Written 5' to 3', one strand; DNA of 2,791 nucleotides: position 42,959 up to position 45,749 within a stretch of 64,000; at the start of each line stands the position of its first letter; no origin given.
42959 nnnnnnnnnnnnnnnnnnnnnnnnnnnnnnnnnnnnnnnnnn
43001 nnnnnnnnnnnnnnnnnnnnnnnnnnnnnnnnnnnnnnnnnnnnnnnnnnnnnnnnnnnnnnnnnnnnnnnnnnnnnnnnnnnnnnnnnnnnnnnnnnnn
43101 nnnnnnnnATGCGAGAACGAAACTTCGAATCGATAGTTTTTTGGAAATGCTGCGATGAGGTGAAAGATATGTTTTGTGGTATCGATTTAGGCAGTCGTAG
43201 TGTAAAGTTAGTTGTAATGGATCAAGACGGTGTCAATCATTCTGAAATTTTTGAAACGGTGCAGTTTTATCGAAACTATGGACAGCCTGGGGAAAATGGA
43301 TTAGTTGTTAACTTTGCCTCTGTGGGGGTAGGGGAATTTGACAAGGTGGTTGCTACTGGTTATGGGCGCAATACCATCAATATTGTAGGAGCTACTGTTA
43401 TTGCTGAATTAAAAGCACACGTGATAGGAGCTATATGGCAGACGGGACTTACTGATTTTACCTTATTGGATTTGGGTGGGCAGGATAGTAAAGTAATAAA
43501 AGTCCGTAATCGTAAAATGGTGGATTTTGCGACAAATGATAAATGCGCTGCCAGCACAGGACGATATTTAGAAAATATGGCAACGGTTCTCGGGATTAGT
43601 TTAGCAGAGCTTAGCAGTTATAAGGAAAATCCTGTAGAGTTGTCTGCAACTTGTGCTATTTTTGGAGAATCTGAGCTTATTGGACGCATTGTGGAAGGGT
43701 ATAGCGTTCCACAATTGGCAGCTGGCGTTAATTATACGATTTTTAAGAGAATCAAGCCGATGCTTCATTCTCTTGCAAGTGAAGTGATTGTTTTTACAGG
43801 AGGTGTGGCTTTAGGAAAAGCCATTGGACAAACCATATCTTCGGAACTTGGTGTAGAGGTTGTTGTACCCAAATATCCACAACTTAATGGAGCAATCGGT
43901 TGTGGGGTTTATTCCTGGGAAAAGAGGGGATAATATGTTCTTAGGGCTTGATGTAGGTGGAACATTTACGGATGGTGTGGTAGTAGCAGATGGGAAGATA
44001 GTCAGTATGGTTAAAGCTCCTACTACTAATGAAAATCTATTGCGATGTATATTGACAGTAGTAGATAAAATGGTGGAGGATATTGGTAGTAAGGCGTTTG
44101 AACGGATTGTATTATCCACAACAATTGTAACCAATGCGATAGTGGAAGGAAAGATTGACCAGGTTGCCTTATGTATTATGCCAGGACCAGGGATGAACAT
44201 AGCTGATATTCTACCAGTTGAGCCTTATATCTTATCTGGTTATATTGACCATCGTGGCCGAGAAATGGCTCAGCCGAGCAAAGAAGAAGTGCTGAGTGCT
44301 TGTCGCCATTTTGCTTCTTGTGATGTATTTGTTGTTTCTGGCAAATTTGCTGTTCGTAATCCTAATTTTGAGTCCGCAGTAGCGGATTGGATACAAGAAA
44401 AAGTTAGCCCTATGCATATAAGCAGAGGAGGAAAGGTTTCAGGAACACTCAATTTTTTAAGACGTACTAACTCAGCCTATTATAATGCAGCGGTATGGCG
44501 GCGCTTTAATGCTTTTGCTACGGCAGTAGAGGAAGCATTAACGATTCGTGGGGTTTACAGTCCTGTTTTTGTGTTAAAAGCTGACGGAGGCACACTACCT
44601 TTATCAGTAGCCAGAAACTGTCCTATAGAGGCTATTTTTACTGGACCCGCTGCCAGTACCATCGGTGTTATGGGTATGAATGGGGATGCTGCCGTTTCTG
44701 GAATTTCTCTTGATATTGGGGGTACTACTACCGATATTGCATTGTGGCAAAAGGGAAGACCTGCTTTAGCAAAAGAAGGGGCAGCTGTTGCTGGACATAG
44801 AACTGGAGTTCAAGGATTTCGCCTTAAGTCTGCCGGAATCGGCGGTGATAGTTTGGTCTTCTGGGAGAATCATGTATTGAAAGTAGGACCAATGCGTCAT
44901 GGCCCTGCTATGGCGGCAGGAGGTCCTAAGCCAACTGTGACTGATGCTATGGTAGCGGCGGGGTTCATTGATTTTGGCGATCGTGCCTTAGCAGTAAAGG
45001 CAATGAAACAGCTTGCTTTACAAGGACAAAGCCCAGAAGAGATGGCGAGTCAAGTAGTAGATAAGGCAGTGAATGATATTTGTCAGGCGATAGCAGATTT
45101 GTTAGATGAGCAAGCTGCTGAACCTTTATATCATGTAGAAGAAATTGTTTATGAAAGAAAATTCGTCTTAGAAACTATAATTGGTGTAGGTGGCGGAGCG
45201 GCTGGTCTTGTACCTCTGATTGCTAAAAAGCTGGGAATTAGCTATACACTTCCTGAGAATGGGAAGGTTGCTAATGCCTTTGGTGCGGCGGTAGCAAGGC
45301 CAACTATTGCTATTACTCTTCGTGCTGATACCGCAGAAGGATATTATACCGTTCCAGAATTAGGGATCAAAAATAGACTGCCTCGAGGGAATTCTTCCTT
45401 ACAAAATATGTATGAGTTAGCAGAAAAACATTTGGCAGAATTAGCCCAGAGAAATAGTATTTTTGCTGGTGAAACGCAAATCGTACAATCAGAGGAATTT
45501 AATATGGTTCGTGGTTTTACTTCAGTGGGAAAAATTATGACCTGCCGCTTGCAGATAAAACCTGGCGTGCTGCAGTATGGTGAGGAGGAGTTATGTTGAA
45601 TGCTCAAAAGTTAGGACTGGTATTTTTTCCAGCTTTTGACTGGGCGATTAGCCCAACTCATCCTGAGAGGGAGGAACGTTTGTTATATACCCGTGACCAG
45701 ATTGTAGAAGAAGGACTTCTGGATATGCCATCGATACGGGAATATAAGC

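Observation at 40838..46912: Translationally coupled five-gene operon of unknown function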

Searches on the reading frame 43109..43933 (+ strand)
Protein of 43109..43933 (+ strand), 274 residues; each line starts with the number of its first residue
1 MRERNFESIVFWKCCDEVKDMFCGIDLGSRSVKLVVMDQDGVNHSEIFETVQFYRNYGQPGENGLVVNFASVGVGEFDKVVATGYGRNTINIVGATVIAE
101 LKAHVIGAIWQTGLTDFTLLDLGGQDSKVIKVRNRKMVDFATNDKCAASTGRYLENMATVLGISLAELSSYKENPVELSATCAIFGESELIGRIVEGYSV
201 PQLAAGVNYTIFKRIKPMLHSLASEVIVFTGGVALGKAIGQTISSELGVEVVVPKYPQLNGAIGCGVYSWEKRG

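Call 5: search_protein_families(library=pfam, proteins=[window:43109-43933:+], max_evalue=0.01)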
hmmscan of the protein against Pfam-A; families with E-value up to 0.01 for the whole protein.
window:43109-43933:+ (274 aa): 1 family
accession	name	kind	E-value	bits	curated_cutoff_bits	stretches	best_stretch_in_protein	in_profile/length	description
PF01869.26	BcrAD_BadFG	-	7.9e-33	114.6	31.5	1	24-265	2-267/271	BadF/BadG/BcrA/BcrD ATPase family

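Call 6: search_protein_families(library=ncbifam, proteins=[window:43109-43933:+], max_evalue=0.01)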
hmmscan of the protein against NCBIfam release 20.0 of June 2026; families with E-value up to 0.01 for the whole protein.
window:43109-43933:+ (274 aa): 8 families
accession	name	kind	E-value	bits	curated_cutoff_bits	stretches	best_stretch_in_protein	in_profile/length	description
TIGR00241.1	CoA_E_activ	domain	5.4e-54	183.3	125.4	1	22-265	2-245/248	acyl-CoA dehydratase activase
TIGR03192.1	benz_CoA_bzdQ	equivalog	2e-27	96.4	380.2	1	17-269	29-286/293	benzoyl-CoA reductase, bzd-type, subunit Q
TIGR03286.1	methan_mark_15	hypoth_equivalog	2.4e-25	89.4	455.75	1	21-267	145-399/404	methanogenesis marker 15 protein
TIGR02259.1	benz_CoA_red_A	equivalog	2.4e-23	82.6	578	1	79-239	232-397/432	benzoyl-CoA reductase subunit A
TIGR02261.1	benz_CoA_red_D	equivalog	1e-19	70.8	312.85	1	23-266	4-259/262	benzoyl-CoA reductase subunit D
NF011660.0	PRK15080.1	equivalog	0.00045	19.5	182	0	17-70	27-73/277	ethanolamine utilization protein EutJ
TIGR00904.1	mreB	subfamily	0.0034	16.5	365.75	0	213-268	269-325/334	MreB/Mrl family cell shape determining protein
NF010539.0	PRK13927.1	subfamily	0.0093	14.9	293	0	222-267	279-324/339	rod shape-determining protein MreB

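Call 94: search_solved_structures(query=window:43169-43930:+, max_evalue=0.00001, show_alignments=2)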
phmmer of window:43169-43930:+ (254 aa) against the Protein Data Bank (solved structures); distinct sequences matched with E-value up to 0.00001: 5.
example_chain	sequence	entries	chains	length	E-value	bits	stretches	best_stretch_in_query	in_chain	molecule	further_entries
4eht_A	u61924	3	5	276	3.7e-39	137.8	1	3-252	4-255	Activator of 2-hydroxyisocaproyl-CoA dehydratase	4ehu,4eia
1hux_A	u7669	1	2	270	6.2e-36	127.3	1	4-252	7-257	ACTIVATOR OF (R)-2-HYDROXYGLUTARYL-COA DEHYDRATASE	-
7yyl_E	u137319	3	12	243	2.6e-35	125.2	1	1-248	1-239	Putative CoA-substrate-specific enzyme activase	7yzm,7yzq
9gai_D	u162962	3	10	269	9.3e-30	107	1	4-249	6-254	3-methylbenzoyl-CoA reductase alpha subunit MbdQ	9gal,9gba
9gai_C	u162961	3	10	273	7.5e-20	74.6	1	3-248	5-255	3-methylbenzoyl-CoA reductase delta subunit MbdP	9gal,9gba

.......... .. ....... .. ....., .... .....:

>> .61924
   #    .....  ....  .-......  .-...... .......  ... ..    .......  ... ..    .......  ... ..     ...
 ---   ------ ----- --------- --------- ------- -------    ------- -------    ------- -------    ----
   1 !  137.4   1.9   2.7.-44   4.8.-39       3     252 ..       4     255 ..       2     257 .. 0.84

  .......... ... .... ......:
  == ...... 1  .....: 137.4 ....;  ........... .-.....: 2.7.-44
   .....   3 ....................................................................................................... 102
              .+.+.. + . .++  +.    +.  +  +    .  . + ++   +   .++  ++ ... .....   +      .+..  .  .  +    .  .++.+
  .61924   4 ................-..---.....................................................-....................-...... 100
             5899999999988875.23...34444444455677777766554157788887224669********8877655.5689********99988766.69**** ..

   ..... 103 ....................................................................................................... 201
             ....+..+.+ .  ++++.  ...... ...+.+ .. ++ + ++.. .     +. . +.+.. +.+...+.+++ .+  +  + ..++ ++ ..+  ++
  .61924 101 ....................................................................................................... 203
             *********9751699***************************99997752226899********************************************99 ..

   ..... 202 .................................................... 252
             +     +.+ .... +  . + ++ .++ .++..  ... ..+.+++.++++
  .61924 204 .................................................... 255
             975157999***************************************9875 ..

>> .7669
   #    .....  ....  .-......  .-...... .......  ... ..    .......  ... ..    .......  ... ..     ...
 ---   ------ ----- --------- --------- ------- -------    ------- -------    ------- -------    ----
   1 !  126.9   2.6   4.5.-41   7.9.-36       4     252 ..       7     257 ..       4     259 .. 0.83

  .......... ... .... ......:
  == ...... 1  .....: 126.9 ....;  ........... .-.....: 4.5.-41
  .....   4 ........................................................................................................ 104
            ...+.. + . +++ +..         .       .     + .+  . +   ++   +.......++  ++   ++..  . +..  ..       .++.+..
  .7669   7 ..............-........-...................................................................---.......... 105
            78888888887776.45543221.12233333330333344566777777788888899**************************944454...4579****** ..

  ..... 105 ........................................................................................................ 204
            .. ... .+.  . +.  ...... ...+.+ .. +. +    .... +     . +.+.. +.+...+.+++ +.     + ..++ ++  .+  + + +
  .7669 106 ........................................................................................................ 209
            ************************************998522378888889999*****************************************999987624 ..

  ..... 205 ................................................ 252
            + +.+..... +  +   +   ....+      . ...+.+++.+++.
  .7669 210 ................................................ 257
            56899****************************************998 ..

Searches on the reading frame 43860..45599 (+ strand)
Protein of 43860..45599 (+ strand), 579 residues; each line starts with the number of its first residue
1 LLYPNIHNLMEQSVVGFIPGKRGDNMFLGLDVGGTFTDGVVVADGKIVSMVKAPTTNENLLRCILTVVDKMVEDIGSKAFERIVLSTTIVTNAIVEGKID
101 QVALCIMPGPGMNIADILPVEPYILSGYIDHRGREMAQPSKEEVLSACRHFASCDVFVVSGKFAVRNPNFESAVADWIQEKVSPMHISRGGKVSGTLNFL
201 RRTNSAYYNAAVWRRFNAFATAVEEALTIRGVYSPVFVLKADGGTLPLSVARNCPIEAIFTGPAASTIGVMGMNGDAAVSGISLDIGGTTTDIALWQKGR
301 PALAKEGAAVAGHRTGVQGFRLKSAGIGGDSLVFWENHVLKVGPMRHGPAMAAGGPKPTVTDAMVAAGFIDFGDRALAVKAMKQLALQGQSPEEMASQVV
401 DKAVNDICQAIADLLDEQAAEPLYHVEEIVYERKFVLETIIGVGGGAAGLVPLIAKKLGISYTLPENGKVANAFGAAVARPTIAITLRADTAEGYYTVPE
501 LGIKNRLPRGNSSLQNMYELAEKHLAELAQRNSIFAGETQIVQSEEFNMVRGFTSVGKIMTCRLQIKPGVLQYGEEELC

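Call 5: search_protein_families(library=pfam, proteins=[window:43860-45599:+], max_evalue=0.01)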
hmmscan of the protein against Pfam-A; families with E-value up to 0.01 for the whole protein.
window:43860-45599:+ (579 aa): 4 families
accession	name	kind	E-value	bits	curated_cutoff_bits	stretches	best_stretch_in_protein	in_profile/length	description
PF01968.24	Hydantoinase_A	-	3.5e-42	145.1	22.9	1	202-482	1-288/291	Hydantoinase/oxoprolinase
PF05378.19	Hydant_A_N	-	1.8e-25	90.2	25.2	1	28-181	2-175/176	Hydantoinase/oxoprolinase N-terminal region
PF14450.12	FtsA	-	0.00036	21.3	31.8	0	284-303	3-22/127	Cell division protein FtsA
PF13941.12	MutL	-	0.0021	17.3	27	0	28-84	2-61/450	MutL protein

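Call 6: search_protein_families(library=ncbifam, proteins=[window:43860-45599:+], max_evalue=0.01)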
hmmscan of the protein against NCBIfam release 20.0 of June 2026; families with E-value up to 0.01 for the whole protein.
window:43860-45599:+ (579 aa): 4 families
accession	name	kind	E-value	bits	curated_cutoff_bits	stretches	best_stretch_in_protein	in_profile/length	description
NF050156.1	CapLactmsAlpCapA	equivalog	3.2e-30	105.1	1000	2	132-476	134-485/689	caprolactamase subunit alpha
NF042960.1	AcphenoCarb_ApcA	equivalog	1.7e-11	43.1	1250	1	239-479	229-471/658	acetophenone carboxylase subunit alpha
NF042975.2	AcphenoCarb_ApcC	equivalog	8.4e-09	34.2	1500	2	155-443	172-471/733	acetophenone carboxylase subunit gamma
TIGR03286.1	methan_mark_15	hypoth_equivalog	0.0089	15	455.75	0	378-478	288-399/404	methanogenesis marker 15 protein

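Call 22: search_solved_structures(query=window:43935-45596:+, max_evalue=0.01)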
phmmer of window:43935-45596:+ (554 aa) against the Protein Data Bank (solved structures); distinct sequences matched with E-value up to 0.01: 3.
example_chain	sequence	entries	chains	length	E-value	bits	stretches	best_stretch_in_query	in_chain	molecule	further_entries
6yra_A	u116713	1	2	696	9.9e-22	80.7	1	103-450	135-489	5-oxoprolinase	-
7hk5_A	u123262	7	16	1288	1.1e-18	70.6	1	117-436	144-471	N-methylhydantoinase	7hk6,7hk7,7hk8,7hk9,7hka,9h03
5l9w_B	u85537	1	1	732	8.7e-11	44.6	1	115-379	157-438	Acetophenone carboxylase gamma subunit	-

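Call 40: find_homologous_proteins(query=window:43935-45596:+, max_evalue=1e-10)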
Query window:43935-45596:+ (554 aa): 6853 proteins with E <= 1e-10 among 8000 candidates; the best 120 are listed.
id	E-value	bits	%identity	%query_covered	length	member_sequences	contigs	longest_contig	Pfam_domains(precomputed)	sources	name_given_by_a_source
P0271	0.0e+0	1235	100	100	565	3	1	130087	PF01968.25,PF05378.20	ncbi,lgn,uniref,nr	ncbi:N-methylhydantoinase A/oxoprolinase/acetone carboxylase, beta subunit [Pelosinus propionicus DS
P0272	0.0e+0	1121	90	100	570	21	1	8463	PF01968.25,PF05378.20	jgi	jgi:N-methylhydantoinase A/oxoprolinase/acetone carboxylase beta subunit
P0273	1.4e-279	946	76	100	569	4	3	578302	PF01968.25,PF05378.20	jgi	jgi:N-methylhydantoinase A/oxoprolinase/acetone carboxylase beta subunit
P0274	1.1e-275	934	75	100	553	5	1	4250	PF01968.25,PF05378.20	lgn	-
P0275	1.3e-270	917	74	100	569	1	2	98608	PF01968.25,PF05378.20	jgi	jgi:N-methylhydantoinase A/oxoprolinase/acetone carboxylase beta subunit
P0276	2.2e-266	903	72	100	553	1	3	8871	PF01968.25,PF05378.20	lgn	-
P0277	2.7e-258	876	71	100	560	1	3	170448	PF01968.25,PF05378.20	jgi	jgi:N-methylhydantoinase A/oxoprolinase/acetone carboxylase beta subunit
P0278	7.0e-257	872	71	100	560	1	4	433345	PF01968.25,PF05378.20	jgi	jgi:N-methylhydantoinase A/oxoprolinase/acetone carboxylase beta subunit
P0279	1.4e-253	861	69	100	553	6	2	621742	PF01968.25,PF05378.20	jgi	jgi:N-methylhydantoinase A/oxoprolinase/acetone carboxylase beta subunit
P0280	1.8e-253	860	70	100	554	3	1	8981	PF01968.25,PF05378.20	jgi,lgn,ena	-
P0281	3.3e-253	859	70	100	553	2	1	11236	PF01968.25,PF05378.20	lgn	-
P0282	2.4e-250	850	68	100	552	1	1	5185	PF01968.25,PF05378.20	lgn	-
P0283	1.5e-249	847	67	99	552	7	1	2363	PF01968.25,PF05378.20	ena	-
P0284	2.0e-242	824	68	100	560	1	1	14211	PF01968.25,PF05378.20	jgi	jgi:N-methylhydantoinase A/oxoprolinase/acetone carboxylase beta subunit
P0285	1.7e-232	791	66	99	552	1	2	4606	PF01968.25,PF05378.20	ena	-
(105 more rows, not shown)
